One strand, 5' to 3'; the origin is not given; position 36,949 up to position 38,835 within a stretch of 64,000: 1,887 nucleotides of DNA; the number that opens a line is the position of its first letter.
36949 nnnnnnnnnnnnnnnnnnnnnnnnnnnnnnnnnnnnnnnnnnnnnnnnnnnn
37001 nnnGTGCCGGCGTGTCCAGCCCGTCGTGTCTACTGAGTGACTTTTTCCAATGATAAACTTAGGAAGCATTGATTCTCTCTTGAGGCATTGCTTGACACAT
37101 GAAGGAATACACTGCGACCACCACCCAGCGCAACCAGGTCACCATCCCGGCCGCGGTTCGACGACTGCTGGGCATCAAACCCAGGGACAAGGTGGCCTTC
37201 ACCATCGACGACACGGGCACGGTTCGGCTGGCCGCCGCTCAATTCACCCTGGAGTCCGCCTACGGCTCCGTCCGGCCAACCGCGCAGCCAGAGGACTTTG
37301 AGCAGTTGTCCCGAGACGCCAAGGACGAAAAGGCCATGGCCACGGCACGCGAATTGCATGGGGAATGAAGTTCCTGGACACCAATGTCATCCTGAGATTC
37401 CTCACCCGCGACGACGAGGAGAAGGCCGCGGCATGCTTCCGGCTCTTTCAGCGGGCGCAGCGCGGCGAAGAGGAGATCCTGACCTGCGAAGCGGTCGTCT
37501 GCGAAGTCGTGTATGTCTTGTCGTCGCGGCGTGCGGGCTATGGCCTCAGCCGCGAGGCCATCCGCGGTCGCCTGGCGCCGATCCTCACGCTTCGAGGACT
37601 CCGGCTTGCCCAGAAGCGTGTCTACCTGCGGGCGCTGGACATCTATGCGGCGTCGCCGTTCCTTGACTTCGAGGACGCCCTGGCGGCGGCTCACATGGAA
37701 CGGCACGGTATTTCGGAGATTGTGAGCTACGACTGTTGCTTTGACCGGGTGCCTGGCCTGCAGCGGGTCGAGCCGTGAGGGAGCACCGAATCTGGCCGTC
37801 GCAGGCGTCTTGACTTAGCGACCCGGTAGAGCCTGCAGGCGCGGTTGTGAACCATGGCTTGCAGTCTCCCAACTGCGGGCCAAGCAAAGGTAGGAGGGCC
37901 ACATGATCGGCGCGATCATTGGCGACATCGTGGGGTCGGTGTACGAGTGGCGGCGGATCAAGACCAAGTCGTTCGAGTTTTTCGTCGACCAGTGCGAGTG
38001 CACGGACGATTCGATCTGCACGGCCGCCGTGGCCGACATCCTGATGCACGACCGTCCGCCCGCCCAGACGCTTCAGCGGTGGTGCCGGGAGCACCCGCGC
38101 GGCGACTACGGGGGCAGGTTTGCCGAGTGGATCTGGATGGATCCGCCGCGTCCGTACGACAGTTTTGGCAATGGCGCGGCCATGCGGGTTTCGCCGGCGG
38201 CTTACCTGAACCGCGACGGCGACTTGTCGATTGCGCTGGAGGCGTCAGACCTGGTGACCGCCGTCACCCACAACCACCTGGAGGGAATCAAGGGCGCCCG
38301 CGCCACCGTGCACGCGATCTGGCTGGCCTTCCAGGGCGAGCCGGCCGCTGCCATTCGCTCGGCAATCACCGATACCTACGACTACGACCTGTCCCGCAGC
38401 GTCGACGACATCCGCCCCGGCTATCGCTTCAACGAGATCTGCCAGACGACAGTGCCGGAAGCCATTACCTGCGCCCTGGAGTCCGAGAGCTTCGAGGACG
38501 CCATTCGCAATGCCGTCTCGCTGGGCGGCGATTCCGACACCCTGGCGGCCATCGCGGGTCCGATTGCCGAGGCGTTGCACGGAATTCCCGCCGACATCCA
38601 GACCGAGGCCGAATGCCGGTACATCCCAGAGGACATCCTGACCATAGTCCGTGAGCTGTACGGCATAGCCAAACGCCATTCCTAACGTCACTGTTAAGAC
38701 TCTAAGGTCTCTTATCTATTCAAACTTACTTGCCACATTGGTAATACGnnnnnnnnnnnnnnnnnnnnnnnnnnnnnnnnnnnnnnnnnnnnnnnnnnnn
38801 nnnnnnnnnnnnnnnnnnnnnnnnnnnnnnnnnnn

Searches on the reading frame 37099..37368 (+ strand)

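Call 3: search_protein_families(library=pfam, proteins=[window:37099-37368:+], max_evalue=0.01)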
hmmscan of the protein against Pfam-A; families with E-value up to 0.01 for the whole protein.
window:37099-37368:+ (89 aa): 2 families
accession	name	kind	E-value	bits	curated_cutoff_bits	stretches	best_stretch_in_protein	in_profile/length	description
PF15937.10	PrlF_antitoxin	-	1.7e-10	41.4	32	1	6-48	2-44/99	prlF antitoxin for toxin YhaV_toxin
PF04014.23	MazE_antitoxin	-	1.1e-06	28.9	24.7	1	7-44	3-40/48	Antidote-toxin recognition MazE, bacterial antitoxin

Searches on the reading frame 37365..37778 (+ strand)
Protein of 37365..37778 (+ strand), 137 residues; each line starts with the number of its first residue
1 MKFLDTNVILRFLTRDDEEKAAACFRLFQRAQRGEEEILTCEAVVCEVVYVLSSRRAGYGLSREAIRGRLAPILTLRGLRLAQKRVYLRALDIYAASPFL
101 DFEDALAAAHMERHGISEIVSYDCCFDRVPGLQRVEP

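Call 3: search_protein_families(library=pfam, proteins=[window:37365-37778:+], max_evalue=0.01)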
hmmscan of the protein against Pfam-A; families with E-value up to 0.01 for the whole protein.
window:37365-37778:+ (137 aa): 2 families
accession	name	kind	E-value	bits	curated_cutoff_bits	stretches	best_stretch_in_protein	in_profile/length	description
PF01850.27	PIN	-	5.1e-17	63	23.6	1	3-131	2-119/120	PIN domain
PF13470.12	PIN_3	-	1.3e-05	26.4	27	1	4-123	4-113/115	PIN domain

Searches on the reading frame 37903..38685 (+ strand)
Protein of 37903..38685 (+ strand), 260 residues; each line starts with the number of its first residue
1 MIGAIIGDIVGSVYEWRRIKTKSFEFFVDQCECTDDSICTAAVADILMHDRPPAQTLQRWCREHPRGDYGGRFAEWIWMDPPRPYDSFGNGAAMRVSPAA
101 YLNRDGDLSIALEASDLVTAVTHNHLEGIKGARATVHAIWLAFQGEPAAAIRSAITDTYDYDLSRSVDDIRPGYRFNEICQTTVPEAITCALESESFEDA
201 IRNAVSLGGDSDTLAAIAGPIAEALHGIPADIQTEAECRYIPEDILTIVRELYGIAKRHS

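Call 3: search_protein_families(library=pfam, proteins=[window:37903-38685:+], max_evalue=0.01)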
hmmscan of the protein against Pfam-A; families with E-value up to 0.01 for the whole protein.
window:37903-38685:+ (260 aa): 1 family
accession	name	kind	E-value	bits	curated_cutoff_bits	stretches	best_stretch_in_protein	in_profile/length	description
PF03747.19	ADP_ribosyl_GH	-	6e-33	115.2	26.2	1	1-229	3-282/287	ADP-ribosylglycohydrolase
